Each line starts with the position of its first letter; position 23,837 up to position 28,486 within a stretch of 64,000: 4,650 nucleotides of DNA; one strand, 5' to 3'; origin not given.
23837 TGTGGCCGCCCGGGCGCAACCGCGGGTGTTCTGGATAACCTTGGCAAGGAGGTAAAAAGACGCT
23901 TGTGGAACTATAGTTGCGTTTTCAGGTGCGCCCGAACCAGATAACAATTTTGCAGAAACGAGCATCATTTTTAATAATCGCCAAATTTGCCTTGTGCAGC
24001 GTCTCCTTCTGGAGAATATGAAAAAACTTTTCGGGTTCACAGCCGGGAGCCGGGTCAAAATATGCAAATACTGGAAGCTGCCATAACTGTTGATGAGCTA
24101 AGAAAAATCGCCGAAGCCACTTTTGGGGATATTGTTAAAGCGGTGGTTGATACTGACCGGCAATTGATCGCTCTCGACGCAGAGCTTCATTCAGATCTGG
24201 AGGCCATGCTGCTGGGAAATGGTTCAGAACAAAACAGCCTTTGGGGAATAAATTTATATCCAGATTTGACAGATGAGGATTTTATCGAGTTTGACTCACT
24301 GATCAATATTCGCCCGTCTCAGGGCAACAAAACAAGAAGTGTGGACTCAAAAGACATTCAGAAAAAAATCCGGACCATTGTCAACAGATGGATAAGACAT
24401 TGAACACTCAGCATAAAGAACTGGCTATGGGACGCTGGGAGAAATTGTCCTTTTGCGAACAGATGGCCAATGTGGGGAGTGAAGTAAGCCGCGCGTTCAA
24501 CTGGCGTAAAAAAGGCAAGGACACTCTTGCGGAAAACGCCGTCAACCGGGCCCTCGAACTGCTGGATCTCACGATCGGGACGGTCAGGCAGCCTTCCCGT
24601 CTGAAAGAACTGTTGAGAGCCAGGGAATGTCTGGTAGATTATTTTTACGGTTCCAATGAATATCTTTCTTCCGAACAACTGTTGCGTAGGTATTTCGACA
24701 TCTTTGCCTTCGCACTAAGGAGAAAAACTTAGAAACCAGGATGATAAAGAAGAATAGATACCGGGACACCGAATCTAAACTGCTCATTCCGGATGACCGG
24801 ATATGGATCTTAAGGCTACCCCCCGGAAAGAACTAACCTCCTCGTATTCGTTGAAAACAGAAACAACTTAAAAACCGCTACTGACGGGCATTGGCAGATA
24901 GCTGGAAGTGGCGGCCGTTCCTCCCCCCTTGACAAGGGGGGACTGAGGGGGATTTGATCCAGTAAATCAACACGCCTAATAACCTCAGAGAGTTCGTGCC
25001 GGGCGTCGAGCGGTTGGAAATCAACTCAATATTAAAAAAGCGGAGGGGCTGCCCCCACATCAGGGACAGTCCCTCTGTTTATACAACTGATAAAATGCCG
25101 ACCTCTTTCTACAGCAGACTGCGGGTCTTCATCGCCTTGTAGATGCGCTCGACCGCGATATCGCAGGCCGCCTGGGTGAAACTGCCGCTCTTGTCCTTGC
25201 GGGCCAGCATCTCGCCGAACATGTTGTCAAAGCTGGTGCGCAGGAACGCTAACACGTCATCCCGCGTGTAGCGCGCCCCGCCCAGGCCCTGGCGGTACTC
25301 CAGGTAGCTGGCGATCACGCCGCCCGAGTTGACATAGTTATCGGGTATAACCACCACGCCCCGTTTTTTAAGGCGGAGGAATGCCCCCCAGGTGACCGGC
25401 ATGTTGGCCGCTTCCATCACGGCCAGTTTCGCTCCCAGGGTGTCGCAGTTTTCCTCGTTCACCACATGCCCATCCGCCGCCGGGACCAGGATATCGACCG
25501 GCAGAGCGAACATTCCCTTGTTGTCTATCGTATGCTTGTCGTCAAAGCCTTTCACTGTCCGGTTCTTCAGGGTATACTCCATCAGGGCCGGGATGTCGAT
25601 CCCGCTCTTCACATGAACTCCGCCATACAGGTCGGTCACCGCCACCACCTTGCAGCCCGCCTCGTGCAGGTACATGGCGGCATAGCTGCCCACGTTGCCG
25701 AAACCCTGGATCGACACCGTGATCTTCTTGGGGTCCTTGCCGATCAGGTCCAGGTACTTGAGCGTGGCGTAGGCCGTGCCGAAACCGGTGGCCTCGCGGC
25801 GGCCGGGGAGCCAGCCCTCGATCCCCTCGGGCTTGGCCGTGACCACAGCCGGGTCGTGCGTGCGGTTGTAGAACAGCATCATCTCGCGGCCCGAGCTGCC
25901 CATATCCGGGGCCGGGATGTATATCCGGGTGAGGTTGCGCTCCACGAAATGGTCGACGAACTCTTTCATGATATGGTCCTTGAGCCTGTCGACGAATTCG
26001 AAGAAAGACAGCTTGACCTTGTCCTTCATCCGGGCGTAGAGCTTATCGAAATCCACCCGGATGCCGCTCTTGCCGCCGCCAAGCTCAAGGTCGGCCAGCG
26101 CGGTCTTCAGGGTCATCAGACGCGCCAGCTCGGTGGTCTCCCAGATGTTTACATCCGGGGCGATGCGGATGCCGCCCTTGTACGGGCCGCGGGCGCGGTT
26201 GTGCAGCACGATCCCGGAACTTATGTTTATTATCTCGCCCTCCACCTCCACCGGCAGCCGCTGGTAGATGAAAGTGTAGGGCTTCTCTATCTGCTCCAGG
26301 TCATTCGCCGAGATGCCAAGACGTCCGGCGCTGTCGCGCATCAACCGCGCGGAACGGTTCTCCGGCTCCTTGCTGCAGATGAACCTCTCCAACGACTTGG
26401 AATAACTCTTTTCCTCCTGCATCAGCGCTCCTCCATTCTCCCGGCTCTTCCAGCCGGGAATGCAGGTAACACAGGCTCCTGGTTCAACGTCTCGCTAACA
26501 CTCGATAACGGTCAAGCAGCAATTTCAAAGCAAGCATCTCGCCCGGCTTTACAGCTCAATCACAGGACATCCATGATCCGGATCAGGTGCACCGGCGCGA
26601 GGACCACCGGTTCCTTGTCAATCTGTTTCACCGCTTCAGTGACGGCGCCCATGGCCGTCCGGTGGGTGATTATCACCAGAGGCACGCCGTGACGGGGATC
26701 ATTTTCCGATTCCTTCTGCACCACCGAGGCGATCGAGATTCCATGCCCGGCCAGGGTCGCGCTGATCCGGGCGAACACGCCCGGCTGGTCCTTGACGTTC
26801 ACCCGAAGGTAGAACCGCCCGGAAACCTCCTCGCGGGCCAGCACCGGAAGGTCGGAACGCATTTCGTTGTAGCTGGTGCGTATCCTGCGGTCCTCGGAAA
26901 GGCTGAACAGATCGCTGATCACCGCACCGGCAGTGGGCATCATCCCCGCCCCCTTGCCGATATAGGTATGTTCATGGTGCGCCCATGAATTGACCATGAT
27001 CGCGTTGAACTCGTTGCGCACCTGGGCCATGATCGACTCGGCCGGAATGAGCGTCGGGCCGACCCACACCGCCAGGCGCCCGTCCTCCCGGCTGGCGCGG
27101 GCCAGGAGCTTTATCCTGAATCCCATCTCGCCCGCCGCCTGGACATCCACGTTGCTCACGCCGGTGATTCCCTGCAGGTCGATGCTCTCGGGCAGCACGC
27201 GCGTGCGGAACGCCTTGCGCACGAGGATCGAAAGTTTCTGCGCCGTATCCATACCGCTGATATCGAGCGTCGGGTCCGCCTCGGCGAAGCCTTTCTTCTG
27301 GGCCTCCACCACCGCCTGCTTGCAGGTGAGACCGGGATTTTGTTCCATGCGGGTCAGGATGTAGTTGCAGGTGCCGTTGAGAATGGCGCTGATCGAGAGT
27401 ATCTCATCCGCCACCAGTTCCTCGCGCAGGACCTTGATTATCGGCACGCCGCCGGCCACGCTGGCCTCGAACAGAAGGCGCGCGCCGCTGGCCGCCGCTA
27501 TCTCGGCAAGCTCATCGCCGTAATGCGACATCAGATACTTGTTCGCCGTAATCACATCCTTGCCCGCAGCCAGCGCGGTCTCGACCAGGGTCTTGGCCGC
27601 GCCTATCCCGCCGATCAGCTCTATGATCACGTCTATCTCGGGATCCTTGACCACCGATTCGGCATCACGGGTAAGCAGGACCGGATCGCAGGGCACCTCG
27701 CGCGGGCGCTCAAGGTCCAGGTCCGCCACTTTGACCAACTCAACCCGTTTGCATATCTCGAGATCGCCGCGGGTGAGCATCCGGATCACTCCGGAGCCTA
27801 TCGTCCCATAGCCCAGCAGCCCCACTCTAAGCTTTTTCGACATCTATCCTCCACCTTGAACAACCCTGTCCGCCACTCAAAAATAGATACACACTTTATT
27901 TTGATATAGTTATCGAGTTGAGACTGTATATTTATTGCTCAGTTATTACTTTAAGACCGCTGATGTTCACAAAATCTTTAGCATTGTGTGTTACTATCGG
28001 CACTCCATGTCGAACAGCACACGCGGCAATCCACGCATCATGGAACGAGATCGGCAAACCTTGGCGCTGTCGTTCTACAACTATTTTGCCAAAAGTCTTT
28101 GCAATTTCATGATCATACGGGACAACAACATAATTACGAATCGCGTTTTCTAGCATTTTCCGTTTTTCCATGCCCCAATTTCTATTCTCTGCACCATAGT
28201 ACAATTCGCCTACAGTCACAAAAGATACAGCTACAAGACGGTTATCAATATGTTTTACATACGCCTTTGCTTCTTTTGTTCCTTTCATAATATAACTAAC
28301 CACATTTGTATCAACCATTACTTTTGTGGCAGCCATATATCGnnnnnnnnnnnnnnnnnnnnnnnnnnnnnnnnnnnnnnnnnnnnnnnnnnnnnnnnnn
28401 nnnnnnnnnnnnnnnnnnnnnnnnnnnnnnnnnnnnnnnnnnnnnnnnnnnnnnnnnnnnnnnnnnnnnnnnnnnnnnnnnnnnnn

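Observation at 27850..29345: Low-GC island between hom and proC: VapC-like PIN nuclease coupled to an unrecognisable 325-aa upstream partner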

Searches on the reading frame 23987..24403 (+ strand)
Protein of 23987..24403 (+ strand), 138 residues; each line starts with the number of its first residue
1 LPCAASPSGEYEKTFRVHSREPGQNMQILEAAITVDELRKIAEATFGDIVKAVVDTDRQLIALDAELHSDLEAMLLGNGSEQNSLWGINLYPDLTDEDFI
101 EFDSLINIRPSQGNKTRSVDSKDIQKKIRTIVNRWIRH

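Call 87: search_protein_families(library=pfam, proteins=[window:23987-24403:+], max_evalue=0.01)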
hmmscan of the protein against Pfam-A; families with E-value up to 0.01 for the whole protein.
window:23987-24403:+ (138 aa): 1 family
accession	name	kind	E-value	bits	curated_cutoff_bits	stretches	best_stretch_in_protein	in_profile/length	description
PF18924.5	DUF5674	-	1.1e-37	128.8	27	1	28-134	2-108/109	Protein of unknown function (DUF5674)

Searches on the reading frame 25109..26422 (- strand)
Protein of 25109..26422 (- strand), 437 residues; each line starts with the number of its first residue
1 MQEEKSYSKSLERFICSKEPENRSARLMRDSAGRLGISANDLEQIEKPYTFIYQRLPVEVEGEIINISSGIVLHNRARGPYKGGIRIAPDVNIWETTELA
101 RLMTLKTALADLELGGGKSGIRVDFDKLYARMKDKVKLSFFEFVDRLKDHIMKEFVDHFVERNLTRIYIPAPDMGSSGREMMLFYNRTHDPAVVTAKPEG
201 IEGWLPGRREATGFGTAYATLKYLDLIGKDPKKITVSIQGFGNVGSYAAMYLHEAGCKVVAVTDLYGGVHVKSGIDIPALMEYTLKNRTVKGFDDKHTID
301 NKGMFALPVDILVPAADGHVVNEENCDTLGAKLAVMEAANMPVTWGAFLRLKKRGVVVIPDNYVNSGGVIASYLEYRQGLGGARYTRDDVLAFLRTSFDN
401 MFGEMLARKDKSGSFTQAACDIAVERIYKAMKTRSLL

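Call 3: search_protein_families(library=pfam, proteins=[window:25109-26422:-], max_evalue=1)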
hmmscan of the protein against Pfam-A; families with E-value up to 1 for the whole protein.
window:25109-26422:- (437 aa): 6 families
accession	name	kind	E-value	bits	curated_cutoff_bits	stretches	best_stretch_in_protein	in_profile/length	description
PF00208.27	ELFV_dehydrog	-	1.3e-54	185.9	23.4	1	207-434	5-240/241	Glutamate/Leucine/Phenylalanine/Valine dehydrogenase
PF02812.23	ELFV_dehydrog_N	-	6e-24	84.6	25.3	1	54-188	7-127/129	Glu/Leu/Phe/Val dehydrogenase, dimerisation domain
PF00899.27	ThiF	-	0.0044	16.6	28.1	1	232-264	19-51/238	ThiF family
PF02558.23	ApbA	-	0.0076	16.3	22.2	1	237-263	2-28/150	Ketopantoate reductase PanE/ApbA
PF02826.25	2-Hacid_dh_C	-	0.0093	15.8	25.1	1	225-263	28-66/178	D-isomer specific 2-hydroxyacid dehydrogenase, NAD binding domain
PF00670.27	AdoHcyase_NAD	-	0.28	11.7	27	0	236-263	26-52/162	S-adenosyl-L-homocysteine hydrolase, NAD binding domain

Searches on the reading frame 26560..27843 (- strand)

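Call 3: search_protein_families(library=pfam, proteins=[window:26560-27843:-], max_evalue=1)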
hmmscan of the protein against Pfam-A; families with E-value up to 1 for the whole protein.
window:26560-27843:- (427 aa): 10 families
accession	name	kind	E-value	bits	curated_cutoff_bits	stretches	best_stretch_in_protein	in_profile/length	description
PF00742.24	Homoserine_dh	-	1.5e-55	188.1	22.9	1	134-312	1-172/173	Homoserine dehydrogenase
PF03447.22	NAD_binding_3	-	8.6e-21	75.2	24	1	11-126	1-116/116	Homoserine dehydrogenase, NAD binding domain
PF01842.31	ACT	-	5.3e-12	45.7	27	1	345-408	2-64/66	ACT domain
PF22629.2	ACT_AHAS_ss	-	3.6e-05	24.3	27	1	346-415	1-66/67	AHAS small subunit-like ACT domain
PF01408.29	GFO_IDH_MocA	-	0.0008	20.5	24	1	5-99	1-91/120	Oxidoreductase family, NAD-binding Rossmann fold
PF03435.24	Sacchrp_dh_NADP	-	0.0012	19.6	25.1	1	7-121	1-126/129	Saccharopine dehydrogenase NADP binding domain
PF13291.12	ACT_4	-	0.0092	17.1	27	1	346-403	9-67/80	ACT domain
PF22468.2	ACT_9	-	0.013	15.6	27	1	349-380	7-38/61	ACT domain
PF13740.12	ACT_6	-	0.1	12.9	23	1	352-376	11-35/76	ACT domain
PF13840.12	ACT_7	-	0.15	12.3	27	1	352-371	19-38/65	ACT domain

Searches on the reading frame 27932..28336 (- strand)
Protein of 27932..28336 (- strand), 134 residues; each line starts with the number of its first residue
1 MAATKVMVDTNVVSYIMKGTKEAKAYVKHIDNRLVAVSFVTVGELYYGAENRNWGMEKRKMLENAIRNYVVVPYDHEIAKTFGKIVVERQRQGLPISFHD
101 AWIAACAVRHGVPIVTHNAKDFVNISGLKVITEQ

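Call 3: search_protein_families(library=pfam, proteins=[window:27932-28336:-], max_evalue=1)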
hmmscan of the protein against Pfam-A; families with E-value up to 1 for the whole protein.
window:27932-28336:- (134 aa): 3 families
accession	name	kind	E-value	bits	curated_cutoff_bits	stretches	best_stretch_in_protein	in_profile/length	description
PF01850.27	PIN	-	1.3e-16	61.8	23.6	1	6-125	1-117/120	PIN domain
PF18480.7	DUF5615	-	0.0022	18.3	23.8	1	86-126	24-62/110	Domain of unknown function (DUF5615)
PF04523.18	Herpes_U30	-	0.23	9.8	25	1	62-103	450-491/907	Herpes virus tegument protein U30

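Call 4: search_protein_families(library=padloc, proteins=[window:27932-28336:-], max_evalue=1)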
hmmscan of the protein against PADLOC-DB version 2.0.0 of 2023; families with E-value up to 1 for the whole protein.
window:27932-28336:- (134 aa): 0 families

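Call 5: search_protein_families(library=ncbifam, proteins=[window:27932-28336:-], max_evalue=1)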
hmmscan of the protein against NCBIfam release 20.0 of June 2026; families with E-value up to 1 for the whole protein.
window:27932-28336:- (134 aa): 4 families
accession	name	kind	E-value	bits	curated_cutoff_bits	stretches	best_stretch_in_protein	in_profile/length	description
NF047863.1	VapCLeptosp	equivalog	3.8e-23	82.2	140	1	7-130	2-126/130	type II toxin-antitoxin system tRNA(fMet)-specific endonuclease VapC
NF010285.0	PRK13725.1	subfamily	9e-16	58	143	1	5-130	3-128/132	tRNA(fMet)-specific endonuclease VapC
NF047959.1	TA_toxin_VapC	equivalog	1.1e-07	32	80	1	6-126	1-120/125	type II toxin-antitoxin system VapC family toxin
TIGR00028.1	Mtu_PIN_fam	subfamily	0.016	15.4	73.6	1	97-130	105-137/143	TA system VapC family ribonuclease toxin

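Call 24: search_solved_structures(query=window:27932-28336:-, max_evalue=0.001, show_alignments=3)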
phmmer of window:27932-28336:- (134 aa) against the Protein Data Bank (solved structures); distinct sequences matched with E-value up to 0.001: 15.
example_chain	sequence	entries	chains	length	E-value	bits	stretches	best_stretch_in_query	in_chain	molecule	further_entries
3tnd_A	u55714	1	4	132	2.4e-13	53.4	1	5-129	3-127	tRNA(fMet)-specific endonuclease VapC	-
6sd6_C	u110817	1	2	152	3.1e-13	53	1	5-129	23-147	tRNA(fMet)-specific endonuclease VapC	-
6nkl_A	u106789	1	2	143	1.2e-12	51.2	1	7-128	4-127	Ribonuclease VapC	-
5ecd_A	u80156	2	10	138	1.3e-12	51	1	5-129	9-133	tRNA(fMet)-specific endonuclease VapC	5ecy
5ed0_A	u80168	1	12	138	1.3e-12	51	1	5-129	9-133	tRNA(fMet)-specific endonuclease VapC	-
6ifc_A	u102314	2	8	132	1.4e-12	50.9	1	5-130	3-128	tRNA(fMet)-specific endonuclease VapC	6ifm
5ecw_A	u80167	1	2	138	3.4e-12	49.7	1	5-129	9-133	tRNA(fMet)-specific endonuclease VapC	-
9h6a_A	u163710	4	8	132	3.4e-12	49.7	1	5-130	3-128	tRNA(fMet)-specific endonuclease VapC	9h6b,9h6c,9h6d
3zvk_A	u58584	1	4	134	1.5e-07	34.7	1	8-128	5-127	TOXIN OF TOXIN-ANTITOXIN SYSTEM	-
7by2_B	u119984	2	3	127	3.1e-06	30.4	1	4-128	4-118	Ribonuclease VapC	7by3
3dbo_B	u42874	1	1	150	3.1e-05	27.2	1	34-128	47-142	Uncharacterized protein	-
5k8j_B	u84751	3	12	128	6.6e-05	26.1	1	7-131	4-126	Ribonuclease VapC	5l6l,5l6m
2h1c_A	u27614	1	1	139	8.4e-05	25.8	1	6-122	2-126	Trafficking protein B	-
2h1o_A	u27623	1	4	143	0.00021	24.5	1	6-122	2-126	Trafficking protein B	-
2bsq_A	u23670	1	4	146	0.00022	24.4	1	6-122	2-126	TRAFFICKING PROTEIN B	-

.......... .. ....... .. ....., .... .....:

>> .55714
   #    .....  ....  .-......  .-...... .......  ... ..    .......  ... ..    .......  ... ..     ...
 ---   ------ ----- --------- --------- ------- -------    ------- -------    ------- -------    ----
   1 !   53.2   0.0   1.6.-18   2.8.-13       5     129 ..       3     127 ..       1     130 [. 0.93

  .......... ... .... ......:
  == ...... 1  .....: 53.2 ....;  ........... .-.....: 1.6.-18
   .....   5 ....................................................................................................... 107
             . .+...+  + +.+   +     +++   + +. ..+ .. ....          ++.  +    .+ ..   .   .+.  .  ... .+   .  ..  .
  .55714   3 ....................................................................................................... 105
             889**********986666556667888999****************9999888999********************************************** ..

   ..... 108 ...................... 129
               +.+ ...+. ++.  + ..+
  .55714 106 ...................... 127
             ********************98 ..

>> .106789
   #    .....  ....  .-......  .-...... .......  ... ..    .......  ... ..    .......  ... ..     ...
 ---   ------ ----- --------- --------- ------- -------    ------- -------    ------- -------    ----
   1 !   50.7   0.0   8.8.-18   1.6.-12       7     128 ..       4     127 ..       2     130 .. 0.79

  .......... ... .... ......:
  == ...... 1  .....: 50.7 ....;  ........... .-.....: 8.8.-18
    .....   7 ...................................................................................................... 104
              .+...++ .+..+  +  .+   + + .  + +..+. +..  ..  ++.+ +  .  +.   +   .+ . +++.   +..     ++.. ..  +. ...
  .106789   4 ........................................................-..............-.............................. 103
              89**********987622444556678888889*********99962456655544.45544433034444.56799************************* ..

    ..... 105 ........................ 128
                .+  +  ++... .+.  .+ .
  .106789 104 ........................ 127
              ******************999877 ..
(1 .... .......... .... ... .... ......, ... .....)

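Call 74: list_cluster_members(proteins=[P0001, window:27932-28336:-, window:26560-27843:-])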
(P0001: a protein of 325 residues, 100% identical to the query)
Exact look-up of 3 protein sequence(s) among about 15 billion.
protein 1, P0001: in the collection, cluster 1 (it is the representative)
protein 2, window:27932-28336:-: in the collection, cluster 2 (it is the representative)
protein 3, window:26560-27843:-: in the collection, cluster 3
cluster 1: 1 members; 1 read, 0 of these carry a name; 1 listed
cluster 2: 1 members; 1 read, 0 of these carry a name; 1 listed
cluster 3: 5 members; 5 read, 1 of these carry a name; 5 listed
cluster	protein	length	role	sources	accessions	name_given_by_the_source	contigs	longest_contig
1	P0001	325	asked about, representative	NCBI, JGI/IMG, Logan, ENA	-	-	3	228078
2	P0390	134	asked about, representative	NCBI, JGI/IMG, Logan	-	-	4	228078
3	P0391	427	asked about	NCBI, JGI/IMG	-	-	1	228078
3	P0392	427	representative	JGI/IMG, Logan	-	-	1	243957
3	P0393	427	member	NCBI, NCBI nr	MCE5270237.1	homoserine dehydrogenase [bacterium]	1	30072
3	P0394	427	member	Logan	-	-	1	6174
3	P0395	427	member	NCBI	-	-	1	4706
